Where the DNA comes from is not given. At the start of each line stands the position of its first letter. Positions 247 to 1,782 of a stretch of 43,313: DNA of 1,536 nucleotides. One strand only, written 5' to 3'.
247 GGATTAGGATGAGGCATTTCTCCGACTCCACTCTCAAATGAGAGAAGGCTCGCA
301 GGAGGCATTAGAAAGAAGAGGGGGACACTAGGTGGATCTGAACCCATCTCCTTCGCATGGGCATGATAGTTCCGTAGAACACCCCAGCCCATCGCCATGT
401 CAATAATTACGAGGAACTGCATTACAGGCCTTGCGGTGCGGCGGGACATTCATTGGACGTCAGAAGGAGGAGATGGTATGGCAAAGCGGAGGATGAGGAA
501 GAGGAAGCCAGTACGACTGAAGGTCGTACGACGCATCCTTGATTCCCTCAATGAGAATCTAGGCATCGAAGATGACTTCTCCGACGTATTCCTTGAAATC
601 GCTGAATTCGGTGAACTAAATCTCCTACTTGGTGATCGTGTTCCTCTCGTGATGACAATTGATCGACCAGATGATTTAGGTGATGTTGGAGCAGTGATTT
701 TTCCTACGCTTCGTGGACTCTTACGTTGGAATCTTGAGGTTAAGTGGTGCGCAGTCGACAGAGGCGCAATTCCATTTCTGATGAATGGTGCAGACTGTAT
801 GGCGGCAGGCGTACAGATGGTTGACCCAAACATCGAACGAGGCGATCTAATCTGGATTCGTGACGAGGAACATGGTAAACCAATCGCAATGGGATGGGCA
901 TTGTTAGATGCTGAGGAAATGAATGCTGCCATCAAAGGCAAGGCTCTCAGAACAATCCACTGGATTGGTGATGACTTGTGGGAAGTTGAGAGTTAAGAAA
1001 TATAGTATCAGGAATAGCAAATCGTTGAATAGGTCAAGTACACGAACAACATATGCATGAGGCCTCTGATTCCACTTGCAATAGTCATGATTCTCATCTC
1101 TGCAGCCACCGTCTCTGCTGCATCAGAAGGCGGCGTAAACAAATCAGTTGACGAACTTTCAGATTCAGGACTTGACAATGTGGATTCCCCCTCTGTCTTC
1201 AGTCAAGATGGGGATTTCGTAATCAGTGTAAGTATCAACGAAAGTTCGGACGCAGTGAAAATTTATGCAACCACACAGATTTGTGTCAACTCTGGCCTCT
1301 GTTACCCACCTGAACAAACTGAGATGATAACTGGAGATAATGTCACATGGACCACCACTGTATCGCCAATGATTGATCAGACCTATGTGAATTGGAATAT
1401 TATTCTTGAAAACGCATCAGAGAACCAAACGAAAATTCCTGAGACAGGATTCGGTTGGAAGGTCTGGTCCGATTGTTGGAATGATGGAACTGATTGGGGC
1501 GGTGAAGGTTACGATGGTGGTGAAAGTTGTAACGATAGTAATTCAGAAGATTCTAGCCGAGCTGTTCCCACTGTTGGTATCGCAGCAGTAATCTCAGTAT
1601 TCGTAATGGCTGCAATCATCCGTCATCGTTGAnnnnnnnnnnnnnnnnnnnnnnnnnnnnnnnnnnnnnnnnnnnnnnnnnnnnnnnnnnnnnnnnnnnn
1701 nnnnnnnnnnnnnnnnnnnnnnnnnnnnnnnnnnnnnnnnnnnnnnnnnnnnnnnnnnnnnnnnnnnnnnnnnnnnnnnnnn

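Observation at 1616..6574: Candidate membrane-anchored DNA partition or tethering module: two membrane proteins, ParA, and a ParB-peptide adaptor in one minus-strand cluster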

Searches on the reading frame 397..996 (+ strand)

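Call 8: search_protein_families(library=pfam, proteins=[window:397-996:+], max_evalue=0.001)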
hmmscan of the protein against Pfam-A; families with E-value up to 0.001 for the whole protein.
window:397-996:+ (199 aa): 1 family
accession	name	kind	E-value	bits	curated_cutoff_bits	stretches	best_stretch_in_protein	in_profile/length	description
PF01472.26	PUA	-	6.8e-18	64.8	24.8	1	119-188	4-72/74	PUA domain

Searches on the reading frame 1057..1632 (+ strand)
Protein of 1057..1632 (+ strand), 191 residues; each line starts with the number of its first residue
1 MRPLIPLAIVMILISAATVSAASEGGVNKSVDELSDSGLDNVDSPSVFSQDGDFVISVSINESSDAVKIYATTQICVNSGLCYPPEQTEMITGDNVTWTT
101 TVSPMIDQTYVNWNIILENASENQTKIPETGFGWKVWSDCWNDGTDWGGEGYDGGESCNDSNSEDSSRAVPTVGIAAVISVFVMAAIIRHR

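Call 8: search_protein_families(library=pfam, proteins=[window:1057-1632:+], max_evalue=0.001)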
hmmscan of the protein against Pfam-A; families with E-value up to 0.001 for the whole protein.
window:1057-1632:+ (191 aa): 1 family
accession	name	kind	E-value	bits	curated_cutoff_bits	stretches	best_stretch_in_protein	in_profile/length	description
PF11412.14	DsbD_N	-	0.00016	22.1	25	1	52-88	76-113/119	Thiol:disulfide interchange protein DsbD, N-terminal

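Call 77: search_protein_families(library=padloc, proteins=[window:1057-1632:+], max_evalue=0.001)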
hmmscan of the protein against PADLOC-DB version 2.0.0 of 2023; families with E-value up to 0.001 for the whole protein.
window:1057-1632:+ (191 aa): 0 families
